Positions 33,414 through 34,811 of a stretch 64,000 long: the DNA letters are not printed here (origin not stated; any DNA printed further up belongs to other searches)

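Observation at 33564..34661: Circularly permuted SsuA/TauA-type substrate-binding protein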

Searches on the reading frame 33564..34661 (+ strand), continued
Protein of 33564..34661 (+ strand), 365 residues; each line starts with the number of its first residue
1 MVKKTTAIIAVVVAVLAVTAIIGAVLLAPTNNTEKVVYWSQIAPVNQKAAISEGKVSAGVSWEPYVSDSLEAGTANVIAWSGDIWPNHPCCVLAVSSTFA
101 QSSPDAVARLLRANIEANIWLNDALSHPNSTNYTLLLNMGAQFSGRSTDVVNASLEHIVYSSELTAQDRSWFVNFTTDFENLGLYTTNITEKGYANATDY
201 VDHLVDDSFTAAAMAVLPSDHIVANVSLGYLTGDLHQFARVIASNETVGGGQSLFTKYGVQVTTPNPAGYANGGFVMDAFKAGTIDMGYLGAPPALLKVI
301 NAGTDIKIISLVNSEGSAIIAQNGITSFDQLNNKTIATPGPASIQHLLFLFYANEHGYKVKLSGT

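Call 20: search_protein_representatives(protein=window:33564-34661:+)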
Query: 365 residues. Proteins with E-value up to 0.001 (for the whole library): 831; up to 1e-10: 242; up to 1e-30: 70. The best 150 are listed.
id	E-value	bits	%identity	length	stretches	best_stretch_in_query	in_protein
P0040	7.3e-119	413.3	53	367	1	1-363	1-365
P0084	5.8e-106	370.9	50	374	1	4-365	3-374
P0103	3.6e-99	348.6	50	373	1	4-365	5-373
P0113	3.7e-96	338.7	49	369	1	8-360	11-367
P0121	2.7e-91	322.6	49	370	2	27-215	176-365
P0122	2.4e-89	316.2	48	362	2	225-365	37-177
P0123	1.1e-87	310.8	50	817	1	33-365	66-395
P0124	1.4e-83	297.3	40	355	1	20-365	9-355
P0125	2.3e-83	296.6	46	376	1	3-357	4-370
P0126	3.1e-83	296.2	45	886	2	30-365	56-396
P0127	8.4e-80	284.9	41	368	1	7-362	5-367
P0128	4.6e-78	279.2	39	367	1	8-358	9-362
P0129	7.6e-77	275.2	41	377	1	4-362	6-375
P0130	8.9e-76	271.7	43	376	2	35-218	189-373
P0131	6.1e-74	265.6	42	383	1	3-362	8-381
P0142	3.6e-56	207.2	27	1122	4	45-304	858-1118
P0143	1.9e-55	204.8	37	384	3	32-302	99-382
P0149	9.5e-44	166.3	35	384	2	51-301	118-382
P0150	1.5e-43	165.7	33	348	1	14-362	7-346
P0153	1.2e-41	159.4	28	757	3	50-302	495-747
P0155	1.1e-40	156.2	32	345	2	40-280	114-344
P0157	9.7e-40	153.1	39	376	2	36-301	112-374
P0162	1.4e-37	146.1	31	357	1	5-356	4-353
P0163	1.8e-37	145.7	35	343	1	24-350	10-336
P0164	5.3e-37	144.2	33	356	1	10-360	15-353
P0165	4.9e-36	141.0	36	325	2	224-360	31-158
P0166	5.6e-35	137.5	35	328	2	225-357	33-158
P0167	6.2e-35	137.4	34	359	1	25-362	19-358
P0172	9.2e-34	133.5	36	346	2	42-177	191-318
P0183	2.1e-31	125.7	29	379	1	8-360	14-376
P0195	8.6e-29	117.2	33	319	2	45-321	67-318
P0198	3.4e-28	115.2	28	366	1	9-358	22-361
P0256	2.6e-17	79.4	36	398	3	38-162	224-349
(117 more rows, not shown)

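Call 32: list_cluster_members(proteins=[P0143, P0149, P0157, P0142, P0153, P0256, P0155, P0195, P0122, P0121])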
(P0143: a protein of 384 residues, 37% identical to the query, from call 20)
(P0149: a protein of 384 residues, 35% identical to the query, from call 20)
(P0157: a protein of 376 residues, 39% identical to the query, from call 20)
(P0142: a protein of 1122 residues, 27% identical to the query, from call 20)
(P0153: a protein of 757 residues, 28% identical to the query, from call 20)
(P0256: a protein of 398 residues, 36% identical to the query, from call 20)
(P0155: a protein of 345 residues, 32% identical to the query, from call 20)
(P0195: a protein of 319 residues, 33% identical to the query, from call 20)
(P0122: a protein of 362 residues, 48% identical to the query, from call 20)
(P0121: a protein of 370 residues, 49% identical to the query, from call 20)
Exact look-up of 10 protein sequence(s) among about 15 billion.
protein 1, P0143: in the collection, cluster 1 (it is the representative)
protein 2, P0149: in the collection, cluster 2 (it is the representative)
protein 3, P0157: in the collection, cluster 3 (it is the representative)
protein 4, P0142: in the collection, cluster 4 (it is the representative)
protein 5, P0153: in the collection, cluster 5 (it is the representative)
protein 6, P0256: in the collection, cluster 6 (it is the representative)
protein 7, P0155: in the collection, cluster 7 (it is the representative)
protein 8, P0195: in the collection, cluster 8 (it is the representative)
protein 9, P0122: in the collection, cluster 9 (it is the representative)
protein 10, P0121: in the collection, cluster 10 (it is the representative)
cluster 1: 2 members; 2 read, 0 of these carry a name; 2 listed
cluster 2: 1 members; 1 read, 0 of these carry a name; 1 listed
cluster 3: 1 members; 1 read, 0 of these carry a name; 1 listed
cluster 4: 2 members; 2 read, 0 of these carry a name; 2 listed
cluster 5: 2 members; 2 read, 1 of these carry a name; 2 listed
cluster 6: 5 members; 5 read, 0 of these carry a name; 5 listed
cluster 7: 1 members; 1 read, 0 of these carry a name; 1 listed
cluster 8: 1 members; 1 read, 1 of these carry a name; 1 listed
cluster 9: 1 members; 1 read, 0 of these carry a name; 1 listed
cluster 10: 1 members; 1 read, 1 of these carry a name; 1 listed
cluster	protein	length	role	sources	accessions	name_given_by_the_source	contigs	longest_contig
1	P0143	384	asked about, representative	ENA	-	-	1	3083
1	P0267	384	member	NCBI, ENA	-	-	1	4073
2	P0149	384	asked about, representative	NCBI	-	-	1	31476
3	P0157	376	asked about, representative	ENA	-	-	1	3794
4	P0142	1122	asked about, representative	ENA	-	-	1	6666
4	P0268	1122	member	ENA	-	-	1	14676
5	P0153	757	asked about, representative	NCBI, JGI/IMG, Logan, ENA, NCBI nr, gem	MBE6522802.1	MAG: hypothetical protein E7Z62_06730 [Thermoplasmata archaeon] | hypothetical protein [Thermoplasmata archaeon]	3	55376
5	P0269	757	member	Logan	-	-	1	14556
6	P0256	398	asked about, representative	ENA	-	-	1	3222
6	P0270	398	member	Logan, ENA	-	-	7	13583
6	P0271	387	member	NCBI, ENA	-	-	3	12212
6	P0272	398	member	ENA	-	-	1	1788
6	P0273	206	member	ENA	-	-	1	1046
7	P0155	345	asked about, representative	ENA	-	-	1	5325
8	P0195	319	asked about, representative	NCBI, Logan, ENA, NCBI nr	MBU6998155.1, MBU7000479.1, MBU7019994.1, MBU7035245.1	MAG: ABC transporter substrate-binding protein [Theionarchaea archaeon] | ABC transporter substrate-binding protein [Theionarchaea archaeon]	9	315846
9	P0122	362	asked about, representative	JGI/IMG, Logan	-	-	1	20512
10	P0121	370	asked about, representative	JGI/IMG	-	NitT/TauT family transport system substrate-binding protein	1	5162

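Call 34: find_encoding_contigs(protein=P0110, flank=8000, max_places=3)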
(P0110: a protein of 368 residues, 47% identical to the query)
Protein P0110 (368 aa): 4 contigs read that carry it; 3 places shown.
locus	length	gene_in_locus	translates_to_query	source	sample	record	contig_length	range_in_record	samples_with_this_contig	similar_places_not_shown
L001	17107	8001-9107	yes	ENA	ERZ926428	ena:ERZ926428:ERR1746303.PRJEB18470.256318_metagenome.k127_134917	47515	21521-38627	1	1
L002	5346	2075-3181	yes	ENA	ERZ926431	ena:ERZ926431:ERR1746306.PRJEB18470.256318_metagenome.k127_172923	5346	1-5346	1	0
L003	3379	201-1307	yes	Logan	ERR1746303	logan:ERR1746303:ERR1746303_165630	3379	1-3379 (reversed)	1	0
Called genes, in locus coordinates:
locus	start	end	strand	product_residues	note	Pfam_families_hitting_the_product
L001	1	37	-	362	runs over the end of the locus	PF00483:NTP_transferase, PF12804:NTP_transf_3, PF00132:Hexapep (faint), PF25084:LbH_EIF2B, PF24894:Hexapep_GlmU (weak), PF25087:GMPPB_C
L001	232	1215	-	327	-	PF01937:ARMT1-like_dom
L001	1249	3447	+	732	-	PF02359:CDC48_N, PF02933:CDC48_2, PF00004:AAA, PF05496:RuvB_N, PF13191:AAA_16 (weak), PF17862:AAA_lid_3, PF00004:AAA, PF17862:AAA_lid_3, +29 more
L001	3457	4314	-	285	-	-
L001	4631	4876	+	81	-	PF05239:PRC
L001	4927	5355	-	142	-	PF01641:SelR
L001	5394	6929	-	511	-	PF23613:ELP3_N, PF04055:Radical_SAM, PF16199:Radical_SAM_C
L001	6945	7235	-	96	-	-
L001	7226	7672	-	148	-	PF12840:HTH_20 (weak)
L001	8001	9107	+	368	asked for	PF13379:NMT1_2, PF09084:NMT1, PF12974:Phosphonate-bd (weak)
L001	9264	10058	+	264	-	PF00528:BPD_transp_1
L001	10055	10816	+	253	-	PF00005:ABC_tran, PF00004:AAA (faint), PF13304:AAA_21 (faint)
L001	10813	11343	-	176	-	PF01381:HTH_3 (faint)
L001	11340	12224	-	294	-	PF00070:Pyr_redox (faint), PF01134:GIDA (faint), PF01266:DAO (faint), PF03486:HI0933_like (faint), PF07992:Pyr_redox_2, PF13454:NAD_binding_9 (faint), PF13738:Pyr_redox_3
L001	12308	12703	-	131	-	PF00085:Thioredoxin, PF13098:Thioredoxin_2 (weak)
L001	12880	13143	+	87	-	PF05239:PRC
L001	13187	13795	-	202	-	PF01966:HD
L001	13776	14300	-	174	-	PF01994:Trm56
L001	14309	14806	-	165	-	PF09824:ArsR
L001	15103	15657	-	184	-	-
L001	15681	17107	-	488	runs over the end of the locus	-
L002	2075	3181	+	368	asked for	PF13379:NMT1_2, PF09084:NMT1, PF12974:Phosphonate-bd (weak)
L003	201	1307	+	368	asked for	PF13379:NMT1_2, PF09084:NMT1, PF12974:Phosphonate-bd (weak)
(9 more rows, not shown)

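Call 37: predict_structure(alignment_id=A3)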
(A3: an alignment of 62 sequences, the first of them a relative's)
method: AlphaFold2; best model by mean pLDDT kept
length: 365 residues; sequences in the alignment: 62
mean_pLDDT: 95.9   pTM: 0.88
mean pLDDT of the five models: 95.9, 94.5, 94.4, 94.3, 93.2
residues with pLDDT >= 90: 333; 70-90: 23; 50-70: 9; < 50: 0
segments of 3 or more residues with pLDDT < 50: none
pLDDT, mean of each block of 10 residues (from residue 1): 72 88 74 89 97 98 98 98 98 99 99 99 98 99 98 98 98 98 94 97 98 98 98 98 98 99 97 97 98 98 98 98 98 98 97 97 92
secondary structure, 60 per line:
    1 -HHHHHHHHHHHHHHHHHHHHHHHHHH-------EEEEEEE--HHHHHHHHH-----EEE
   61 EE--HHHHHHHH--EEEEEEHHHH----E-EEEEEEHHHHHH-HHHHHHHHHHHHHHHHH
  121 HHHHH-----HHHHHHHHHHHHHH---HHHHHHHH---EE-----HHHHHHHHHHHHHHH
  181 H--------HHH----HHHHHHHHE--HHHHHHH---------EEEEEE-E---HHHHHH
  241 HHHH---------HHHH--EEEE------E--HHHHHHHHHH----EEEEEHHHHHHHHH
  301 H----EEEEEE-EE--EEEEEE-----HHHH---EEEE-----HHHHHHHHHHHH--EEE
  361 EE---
elements in order: H2-27 E35-41 H44-52 E58-62 H65-72 E75-80 H81-84 E91-96 H97-102 H104-125 H131-144 H148-155 H166-181 H197-204 H208-214 E224-229 H235-244 H254-257 E260-263 H273-282 E287-291 H292-301 E306-311 E317-322 H328-331 E335-338 H344-355 E358-362

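Call 41: fold_search(model_id=the predicted structure, library=pdb)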
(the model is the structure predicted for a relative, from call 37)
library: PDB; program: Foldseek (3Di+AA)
matches with E <= 10: 838; with E <= 0.001: 7
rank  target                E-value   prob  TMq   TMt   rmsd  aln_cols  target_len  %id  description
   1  5nxx_C                8.8e-05  1.00  0.35  0.46  12.7       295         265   12  Crystal structure of OpuAC from B. subtilis in complex with Arsenobetaine (released 2018-03-28)
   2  2b4m_A                1.6e-04  1.00  0.34  0.44  12.2       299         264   11  Crystal structure of the binding protein OpuAC in complex with proline betaine (released 2006-03-21)
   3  2b4l                  4.7e-04  1.00  0.35  0.45  12.2       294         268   12  Crystal structure of the binding protein OpuAC in complex with glycine betaine (released 2006-03-21)
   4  9iyq_A                4.7e-04  0.94  0.28  0.14  31.7       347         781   10  Structure of the human GluN1-N2B NMDA receptors in the Mg2+ free state (released 2025-03-05)
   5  9unr_C                5.0e-04  0.90  0.28  0.14  30.0       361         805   10  native NMDA receptor-GluN1/N2A/N2B-S1 in the closed state (released 2026-02-18)
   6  7saa_A                5.6e-04  0.90  0.28  0.14  32.0       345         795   12  Glycine and glutamate bound GluN1a-GluN2B NMDA receptors in non-active 1 conformation at 2.97 Angstrom resolution (released 2022-07-20)
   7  9oor_A                9.7e-04  0.87  0.29  0.15  30.2       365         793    9  Open state Gly/Glu/24S-HC bound hGluN1a-2B NMDAR (released 2025-10-29)
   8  3chg_A                1.2e-03  0.99  0.33  0.43  13.1       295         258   12  The compatible solute-binding protein OpuAC from Bacillus subtilis in complex with DMSA (released 2008-08-12)
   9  9iyp_A                1.2e-03  0.72  0.25  0.13  32.1       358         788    9  Structure of the human GluN1-N2B NMDA receptors in the Mg2+ bound state (released 2025-03-05)
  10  9oos_A                1.8e-03  0.84  0.28  0.14  31.3       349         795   11  Non-active state of Gly/Glu/Pregnenolone Sulfate bound hGluN1a-2B NMDAR (released 2025-10-29)
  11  9unq_C                1.9e-03  0.82  0.27  0.14  30.4       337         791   12  native NMDA receptor-GluN1/N2A/2B in inactive state (released 2026-02-18)
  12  9unr_A                2.2e-03  0.82  0.28  0.14  30.1       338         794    9  native NMDA receptor-GluN1/N2A/N2B-S1 in the closed state (released 2026-02-18)
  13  2grv_C                2.2e-03  0.80  0.27  0.22  10.3       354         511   10  Crystal Structure of LpqW (released 2006-07-18)
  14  9unn_A                2.2e-03  0.77  0.28  0.15  30.4       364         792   11  native NMDA receptor-GluN1/N2A-S3 in the closed state (released 2026-02-18)
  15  9c7c_A                2.2e-03  0.69  0.27  0.14  30.1       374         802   10  Diheteromeric GluN1/GluN2A (delM653) in nanodisc complexed with glycine, glutamate, and GNE-4123, open conformation (released 2025-09-24)
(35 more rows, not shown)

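Call 43: find_related_loci(query=A4, collection=genome_contigs, flank=7000)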
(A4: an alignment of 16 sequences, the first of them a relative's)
Query A4 (365 aa) in genome_contigs; peptide patterns used: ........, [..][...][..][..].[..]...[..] (x = any residue, [..] = any of these).
238 stretches matched a pattern; 54 encode a relative of the query (tblastn E <= 1e-3); 52 distinct loci.
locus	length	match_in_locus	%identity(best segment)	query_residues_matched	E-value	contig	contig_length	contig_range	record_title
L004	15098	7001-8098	85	1-365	0e+0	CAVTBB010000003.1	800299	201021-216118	MAG: uncultured Methanomassiliicoccales archaeon isolate MFD02416.bin.1.122 genome assembly, contig: contig_67673, whole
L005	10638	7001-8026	63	24-365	5e-149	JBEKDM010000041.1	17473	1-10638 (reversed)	MAG: Methanomassiliicoccales archaeon isolate SPRUCE 183 SPRUCE_183_42, whole genome shotgun sequence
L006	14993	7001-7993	62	35-365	9e-146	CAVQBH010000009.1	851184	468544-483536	MAG: uncultured Methanomassiliicoccales archaeon isolate MFD01476.bin.2.74 genome assembly, contig: contig_43695, whole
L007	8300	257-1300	60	20-365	2e-145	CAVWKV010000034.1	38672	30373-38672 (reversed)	MAG: uncultured Methanomassiliicoccales archaeon isolate MFD02138.bin.1.27 genome assembly, contig: contig_124975, whole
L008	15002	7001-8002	60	29-365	7e-137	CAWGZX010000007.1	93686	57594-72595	MAG: Methanomassiliicoccaceae archaeon isolate MFD02979.bin.1.52 genome assembly, contig: contig_88978, whole genome sho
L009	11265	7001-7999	56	29-365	6e-128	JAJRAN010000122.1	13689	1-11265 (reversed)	MAG: Methanomassiliicoccales archaeon isolate OWC_0013 OWC_0013_k121_18591690, whole genome shotgun sequence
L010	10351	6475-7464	59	35-365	1e-127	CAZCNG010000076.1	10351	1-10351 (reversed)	MAG TPA_asm: uncultured Methanomassiliicoccaceae archaeon isolate SRP142039_co1_156 genome assembly, contig: NODE_5861_l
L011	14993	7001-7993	55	31-360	1e-125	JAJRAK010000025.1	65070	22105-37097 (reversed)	MAG: Methanomassiliicoccales archaeon isolate OWC_0010 OWC_0010_k121_5570370, whole genome shotgun sequence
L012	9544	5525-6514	57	34-365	4e-123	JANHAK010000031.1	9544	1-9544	MAG: Methanomassiliicoccales archaeon isolate LCB019-061 scaffold_10229_c1, whole genome shotgun sequence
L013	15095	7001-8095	51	1-365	1e-120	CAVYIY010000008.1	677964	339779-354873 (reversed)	MAG: Methanomassiliicoccaceae archaeon isolate MFD01299.bin.2.50 genome assembly, contig: contig_49686, whole genome sho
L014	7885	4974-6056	52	2-361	5e-120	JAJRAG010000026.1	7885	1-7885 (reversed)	MAG: Methanomassiliicoccales archaeon isolate OWC_0006 OWC_0006_k121_873600, whole genome shotgun sequence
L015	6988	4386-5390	55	29-365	1e-119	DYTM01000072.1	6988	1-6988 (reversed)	MAG TPA_asm: Methanomassiliicoccus sp. isolate DR5_59_6 Afr_mines_DR5_2094_length_6988_cov_2_538584, whole genome shotgu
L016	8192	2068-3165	51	1-364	1e-117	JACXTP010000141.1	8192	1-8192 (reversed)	MAG: Methanomassiliicoccaceae archaeon isolate bin_107_IMCAS k117_8066015, whole genome shotgun sequence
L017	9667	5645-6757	50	2-365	1e-115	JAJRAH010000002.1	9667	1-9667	MAG: Methanomassiliicoccales archaeon isolate OWC_0007 OWC_0007_k121_118703, whole genome shotgun sequence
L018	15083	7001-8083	50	2-361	5e-116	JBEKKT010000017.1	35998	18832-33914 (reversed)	MAG: Methanomassiliicoccales archaeon isolate SPRUCE 353 SPRUCE_353_17, whole genome shotgun sequence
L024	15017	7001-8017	50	36-365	1e-105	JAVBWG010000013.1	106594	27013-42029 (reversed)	MAG: Methanomassiliicoccales archaeon isolate ZNE14_Bin65 all_Scaff014397, whole genome shotgun sequence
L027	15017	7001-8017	48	36-365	1e-103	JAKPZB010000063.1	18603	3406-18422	MAG: Methanobacteriota archaeon isolate USCA_maxbin.116 k141_775303, whole genome shotgun sequence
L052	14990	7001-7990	40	36-364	1e-47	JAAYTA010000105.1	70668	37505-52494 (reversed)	MAG: Methanobacteriota archaeon isolate AS23ysBPME_60 243016_AS23, whole genome shotgun sequence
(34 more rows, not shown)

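Call 45: find_encoding_contigs(protein=P0122, flank=7000, max_places=2)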
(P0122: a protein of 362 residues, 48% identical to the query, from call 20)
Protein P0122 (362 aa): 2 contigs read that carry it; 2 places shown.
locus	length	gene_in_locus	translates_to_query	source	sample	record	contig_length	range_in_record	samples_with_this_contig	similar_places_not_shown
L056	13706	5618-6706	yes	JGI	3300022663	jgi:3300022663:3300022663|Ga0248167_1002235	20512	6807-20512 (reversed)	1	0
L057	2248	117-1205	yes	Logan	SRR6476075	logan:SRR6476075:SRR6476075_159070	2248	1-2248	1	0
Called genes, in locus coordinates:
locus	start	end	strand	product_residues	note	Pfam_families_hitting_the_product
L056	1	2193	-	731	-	?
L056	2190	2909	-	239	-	PF14559:TPR_19 (faint)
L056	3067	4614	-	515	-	PF23613:ELP3_N, PF04055:Radical_SAM, PF16199:Radical_SAM_C, PF00583:Acetyltransf_1 (weak)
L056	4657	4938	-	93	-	-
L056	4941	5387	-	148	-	-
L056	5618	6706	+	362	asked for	PF13379:NMT1_2, PF09084:NMT1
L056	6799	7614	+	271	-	PF00528:BPD_transp_1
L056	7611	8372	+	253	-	PF00005:ABC_tran, PF00004:AAA (faint), PF13304:AAA_21 (faint)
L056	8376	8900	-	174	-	-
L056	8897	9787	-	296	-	PF00070:Pyr_redox (faint), PF00890:FAD_binding_2 (weak), PF01134:GIDA (faint), PF01266:DAO (faint), PF03486:HI0933_like (faint), PF07992:Pyr_redox_2, PF13738:Pyr_redox_3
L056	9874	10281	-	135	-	PF14595:Thioredoxin_9 (weak), PF00085:Thioredoxin, PF13098:Thioredoxin_2, PF13905:Thioredoxin_8 (faint)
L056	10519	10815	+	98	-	PF05239:PRC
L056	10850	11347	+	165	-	PF21711:DCTN5 (faint), PF25087:GMPPB_C (weak), PF25084:LbH_EIF2B (weak), PF00132:Hexapep, PF14602:Hexapep_2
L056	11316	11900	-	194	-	PF01966:HD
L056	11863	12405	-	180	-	PF01994:Trm56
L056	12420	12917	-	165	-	PF09824:ArsR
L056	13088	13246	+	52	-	-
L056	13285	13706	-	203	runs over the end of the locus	-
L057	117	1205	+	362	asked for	PF13379:NMT1_2, PF09084:NMT1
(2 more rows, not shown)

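Call 46: find_encoding_contigs(protein=P0153, flank=7000, max_places=2)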
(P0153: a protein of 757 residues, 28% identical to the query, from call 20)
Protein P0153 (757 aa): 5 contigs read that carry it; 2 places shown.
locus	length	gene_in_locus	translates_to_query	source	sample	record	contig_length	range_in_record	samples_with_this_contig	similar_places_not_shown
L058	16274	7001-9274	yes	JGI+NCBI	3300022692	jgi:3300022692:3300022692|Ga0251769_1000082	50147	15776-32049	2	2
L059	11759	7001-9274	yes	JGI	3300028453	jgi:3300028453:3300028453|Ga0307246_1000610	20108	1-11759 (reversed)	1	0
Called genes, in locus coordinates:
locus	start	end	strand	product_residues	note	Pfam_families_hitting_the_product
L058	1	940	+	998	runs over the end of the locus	-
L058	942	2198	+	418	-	PF19993:DO-GTPase2 (weak)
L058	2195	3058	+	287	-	PF01025:GrpE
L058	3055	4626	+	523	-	PF00012:HSP70, PF06723:MreB_Mbl, PF00012:HSP70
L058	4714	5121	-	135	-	PF00582:Usp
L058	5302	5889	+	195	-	PF02492:cobW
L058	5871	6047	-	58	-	-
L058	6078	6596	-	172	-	-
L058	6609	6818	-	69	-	-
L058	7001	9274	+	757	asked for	PF09084:NMT1 (weak), PF13379:NMT1_2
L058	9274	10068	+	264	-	PF00528:BPD_transp_1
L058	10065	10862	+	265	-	PF00005:ABC_tran, PF13304:AAA_21 (faint)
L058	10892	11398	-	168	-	PF04073:tRNA_edit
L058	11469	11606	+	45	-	PF00708:Acylphosphatase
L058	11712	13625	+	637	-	PF07503:zf-HYPF, PF01300:Sua5_yciO_yrdC, PF17788:HypF_C, PF22521:HypF_C_2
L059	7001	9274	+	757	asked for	PF09084:NMT1 (weak), PF13379:NMT1_2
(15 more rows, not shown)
